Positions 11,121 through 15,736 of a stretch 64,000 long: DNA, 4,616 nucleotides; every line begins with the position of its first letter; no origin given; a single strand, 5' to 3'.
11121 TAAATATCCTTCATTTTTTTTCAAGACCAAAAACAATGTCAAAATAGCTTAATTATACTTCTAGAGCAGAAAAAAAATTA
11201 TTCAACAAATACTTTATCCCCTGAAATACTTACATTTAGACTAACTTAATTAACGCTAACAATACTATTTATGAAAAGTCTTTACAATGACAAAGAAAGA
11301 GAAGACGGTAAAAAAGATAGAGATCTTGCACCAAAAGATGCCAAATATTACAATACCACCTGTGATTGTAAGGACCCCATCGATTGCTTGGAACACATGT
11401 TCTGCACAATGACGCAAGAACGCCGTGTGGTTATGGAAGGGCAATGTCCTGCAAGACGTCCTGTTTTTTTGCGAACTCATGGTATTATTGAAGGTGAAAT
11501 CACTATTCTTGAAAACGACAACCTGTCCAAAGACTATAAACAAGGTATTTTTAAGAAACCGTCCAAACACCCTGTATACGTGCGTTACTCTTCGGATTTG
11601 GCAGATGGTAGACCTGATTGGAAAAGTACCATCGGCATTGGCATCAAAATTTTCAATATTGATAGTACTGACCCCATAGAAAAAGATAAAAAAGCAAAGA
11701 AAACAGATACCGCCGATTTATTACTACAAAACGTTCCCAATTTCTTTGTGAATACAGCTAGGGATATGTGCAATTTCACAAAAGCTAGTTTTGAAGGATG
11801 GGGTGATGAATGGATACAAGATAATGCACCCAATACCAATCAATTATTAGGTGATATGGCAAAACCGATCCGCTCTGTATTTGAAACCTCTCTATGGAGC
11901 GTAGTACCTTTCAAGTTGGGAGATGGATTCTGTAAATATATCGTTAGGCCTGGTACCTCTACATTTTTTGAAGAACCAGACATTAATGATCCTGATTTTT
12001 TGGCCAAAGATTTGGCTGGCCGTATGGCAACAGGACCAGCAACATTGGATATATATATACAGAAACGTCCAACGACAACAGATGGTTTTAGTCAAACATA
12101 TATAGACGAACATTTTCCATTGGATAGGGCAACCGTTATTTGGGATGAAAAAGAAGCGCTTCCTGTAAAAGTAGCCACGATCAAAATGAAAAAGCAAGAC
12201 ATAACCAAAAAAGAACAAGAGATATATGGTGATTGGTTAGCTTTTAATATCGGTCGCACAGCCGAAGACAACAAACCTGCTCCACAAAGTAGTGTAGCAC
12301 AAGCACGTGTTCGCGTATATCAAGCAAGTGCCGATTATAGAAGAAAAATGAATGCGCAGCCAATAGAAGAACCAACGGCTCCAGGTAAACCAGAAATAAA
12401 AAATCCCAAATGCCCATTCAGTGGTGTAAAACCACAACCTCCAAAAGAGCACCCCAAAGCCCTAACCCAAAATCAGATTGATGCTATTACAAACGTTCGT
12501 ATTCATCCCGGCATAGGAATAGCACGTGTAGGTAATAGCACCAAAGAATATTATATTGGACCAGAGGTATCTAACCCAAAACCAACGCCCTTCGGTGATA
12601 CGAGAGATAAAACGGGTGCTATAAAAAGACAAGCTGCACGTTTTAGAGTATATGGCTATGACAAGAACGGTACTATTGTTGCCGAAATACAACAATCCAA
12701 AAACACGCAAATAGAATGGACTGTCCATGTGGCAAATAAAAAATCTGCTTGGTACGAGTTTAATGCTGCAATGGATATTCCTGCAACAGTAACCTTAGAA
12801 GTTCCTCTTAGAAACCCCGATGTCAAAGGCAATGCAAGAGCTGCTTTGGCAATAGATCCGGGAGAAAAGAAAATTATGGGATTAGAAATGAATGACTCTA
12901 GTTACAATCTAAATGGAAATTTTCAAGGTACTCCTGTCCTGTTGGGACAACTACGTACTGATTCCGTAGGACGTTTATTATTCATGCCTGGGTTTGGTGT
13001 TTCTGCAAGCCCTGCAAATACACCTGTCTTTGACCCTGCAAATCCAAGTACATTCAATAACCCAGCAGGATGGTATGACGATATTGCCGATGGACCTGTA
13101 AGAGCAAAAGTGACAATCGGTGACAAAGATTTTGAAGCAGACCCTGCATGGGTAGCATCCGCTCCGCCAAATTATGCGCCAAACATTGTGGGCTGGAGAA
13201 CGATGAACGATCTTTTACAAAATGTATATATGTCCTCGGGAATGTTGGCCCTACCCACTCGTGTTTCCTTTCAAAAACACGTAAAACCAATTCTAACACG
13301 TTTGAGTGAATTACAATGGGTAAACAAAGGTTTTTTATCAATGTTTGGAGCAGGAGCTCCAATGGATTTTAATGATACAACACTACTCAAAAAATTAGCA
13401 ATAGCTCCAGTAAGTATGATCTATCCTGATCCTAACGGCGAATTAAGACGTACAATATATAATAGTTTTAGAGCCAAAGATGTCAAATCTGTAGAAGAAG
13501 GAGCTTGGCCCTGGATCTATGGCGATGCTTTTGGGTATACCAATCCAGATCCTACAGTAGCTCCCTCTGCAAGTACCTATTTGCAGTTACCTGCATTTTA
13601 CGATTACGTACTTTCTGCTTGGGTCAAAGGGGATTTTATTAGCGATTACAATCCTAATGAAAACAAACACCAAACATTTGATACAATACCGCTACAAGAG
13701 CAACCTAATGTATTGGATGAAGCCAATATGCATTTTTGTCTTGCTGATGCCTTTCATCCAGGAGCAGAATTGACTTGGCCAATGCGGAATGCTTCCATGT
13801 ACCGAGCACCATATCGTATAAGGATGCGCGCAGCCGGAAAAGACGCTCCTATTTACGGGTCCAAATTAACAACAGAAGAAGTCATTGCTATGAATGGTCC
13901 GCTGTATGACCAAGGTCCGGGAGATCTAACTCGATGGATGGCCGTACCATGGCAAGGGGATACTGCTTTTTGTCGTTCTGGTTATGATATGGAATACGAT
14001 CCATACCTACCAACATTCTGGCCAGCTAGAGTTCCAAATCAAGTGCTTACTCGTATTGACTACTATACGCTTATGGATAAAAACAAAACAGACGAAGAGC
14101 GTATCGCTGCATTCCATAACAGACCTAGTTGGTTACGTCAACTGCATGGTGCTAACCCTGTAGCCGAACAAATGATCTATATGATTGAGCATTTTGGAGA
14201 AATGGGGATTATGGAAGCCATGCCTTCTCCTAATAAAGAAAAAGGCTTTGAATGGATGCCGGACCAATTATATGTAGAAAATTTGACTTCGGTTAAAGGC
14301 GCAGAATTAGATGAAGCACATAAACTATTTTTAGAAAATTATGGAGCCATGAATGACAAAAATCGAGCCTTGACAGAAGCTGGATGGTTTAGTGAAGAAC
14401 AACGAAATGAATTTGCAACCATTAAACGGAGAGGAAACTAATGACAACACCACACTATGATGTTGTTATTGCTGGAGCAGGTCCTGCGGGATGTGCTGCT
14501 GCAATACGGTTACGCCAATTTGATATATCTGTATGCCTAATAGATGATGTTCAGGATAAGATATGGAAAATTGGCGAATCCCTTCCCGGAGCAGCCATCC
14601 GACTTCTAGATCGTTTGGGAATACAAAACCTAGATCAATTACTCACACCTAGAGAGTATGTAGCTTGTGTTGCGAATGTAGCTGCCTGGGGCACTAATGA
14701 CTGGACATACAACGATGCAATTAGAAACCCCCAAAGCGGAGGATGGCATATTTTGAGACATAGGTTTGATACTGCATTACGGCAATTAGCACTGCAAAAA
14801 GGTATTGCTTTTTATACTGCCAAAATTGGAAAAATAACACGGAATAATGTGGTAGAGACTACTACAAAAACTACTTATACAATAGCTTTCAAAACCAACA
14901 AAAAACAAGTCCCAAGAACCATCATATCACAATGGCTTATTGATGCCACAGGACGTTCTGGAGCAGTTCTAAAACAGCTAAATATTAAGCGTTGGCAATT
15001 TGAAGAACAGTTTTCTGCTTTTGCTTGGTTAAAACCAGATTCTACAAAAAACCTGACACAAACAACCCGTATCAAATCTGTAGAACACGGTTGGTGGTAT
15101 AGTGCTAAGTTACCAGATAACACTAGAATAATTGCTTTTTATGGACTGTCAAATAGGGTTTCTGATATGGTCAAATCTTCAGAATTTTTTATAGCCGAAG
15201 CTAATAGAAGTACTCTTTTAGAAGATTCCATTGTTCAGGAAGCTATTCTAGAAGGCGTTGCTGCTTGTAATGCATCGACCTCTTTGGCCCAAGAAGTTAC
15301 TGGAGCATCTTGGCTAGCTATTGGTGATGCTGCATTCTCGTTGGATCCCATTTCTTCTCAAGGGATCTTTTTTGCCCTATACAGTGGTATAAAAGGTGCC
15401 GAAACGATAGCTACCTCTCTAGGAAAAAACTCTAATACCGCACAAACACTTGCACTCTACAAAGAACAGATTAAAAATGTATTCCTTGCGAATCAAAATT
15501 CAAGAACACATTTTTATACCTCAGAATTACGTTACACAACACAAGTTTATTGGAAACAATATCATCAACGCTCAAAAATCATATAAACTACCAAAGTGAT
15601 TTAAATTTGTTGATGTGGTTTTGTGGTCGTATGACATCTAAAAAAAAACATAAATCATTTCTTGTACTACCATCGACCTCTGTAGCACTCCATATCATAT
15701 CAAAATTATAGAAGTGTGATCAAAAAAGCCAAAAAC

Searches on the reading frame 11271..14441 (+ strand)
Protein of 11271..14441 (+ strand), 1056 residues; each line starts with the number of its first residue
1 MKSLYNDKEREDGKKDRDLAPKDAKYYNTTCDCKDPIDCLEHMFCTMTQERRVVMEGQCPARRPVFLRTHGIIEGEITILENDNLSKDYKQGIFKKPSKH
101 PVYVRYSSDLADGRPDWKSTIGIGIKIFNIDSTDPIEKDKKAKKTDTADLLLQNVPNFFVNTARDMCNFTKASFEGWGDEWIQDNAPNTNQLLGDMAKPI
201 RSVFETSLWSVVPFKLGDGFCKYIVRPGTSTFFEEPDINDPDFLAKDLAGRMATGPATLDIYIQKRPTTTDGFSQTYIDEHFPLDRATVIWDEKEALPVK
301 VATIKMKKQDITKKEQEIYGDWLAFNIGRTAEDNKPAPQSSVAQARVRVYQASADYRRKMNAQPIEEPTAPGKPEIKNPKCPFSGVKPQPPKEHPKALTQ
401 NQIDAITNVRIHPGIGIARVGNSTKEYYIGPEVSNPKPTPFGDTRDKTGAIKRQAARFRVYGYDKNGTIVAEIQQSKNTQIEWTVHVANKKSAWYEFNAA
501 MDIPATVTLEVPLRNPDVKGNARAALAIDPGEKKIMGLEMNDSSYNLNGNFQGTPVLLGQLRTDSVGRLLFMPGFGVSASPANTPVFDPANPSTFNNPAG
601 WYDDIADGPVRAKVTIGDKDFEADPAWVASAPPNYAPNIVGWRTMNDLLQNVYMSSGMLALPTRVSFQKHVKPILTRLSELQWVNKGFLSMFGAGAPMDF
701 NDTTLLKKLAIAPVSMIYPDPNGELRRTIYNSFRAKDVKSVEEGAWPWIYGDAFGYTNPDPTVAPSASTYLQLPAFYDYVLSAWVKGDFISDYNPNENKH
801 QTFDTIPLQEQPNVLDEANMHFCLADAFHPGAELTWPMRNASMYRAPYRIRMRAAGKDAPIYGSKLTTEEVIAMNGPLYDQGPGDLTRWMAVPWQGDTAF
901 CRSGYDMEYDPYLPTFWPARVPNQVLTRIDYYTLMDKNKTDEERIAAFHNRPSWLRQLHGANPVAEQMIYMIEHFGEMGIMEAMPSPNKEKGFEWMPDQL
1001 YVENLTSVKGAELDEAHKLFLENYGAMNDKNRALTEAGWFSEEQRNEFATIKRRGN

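Call 55: search_protein_families(library=pfam, proteins=[window:11271-14441:+], max_evalue=0.00001)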
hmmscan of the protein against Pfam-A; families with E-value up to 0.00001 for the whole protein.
window:11271-14441:+ (1056 aa): 2 families
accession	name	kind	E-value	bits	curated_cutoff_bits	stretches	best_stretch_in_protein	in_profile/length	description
PF17990.7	LodA_N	-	2e-75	253.9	26.3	1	412-628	1-211/213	L-Lysine epsilon oxidase N-terminal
PF18417.6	LodA_C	-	4.9e-36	124.1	25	1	769-917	16-149/149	L-lysine epsilon oxidase C-terminal domain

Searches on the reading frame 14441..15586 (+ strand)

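Call 55: search_protein_families(library=pfam, proteins=[window:14441-15586:+], max_evalue=0.00001)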
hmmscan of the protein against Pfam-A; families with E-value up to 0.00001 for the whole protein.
window:14441-15586:+ (381 aa): 4 families
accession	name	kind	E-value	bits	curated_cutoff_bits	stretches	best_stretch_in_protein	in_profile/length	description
PF04820.20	Trp_halogenase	-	1.7e-12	47.4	21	1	99-375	150-401/458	Tryptophan halogenase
PF01494.25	FAD_binding_3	-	1.4e-08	34.8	22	1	6-309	2-304/349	FAD binding domain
PF07992.20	Pyr_redox_2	-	1.9e-06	28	26.1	0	6-38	1-31/291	Pyridine nucleotide-disulphide oxidoreductase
PF05834.18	Lycopene_cycl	-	7.7e-06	25.7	23.4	0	7-43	1-39/380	Lycopene cyclase protein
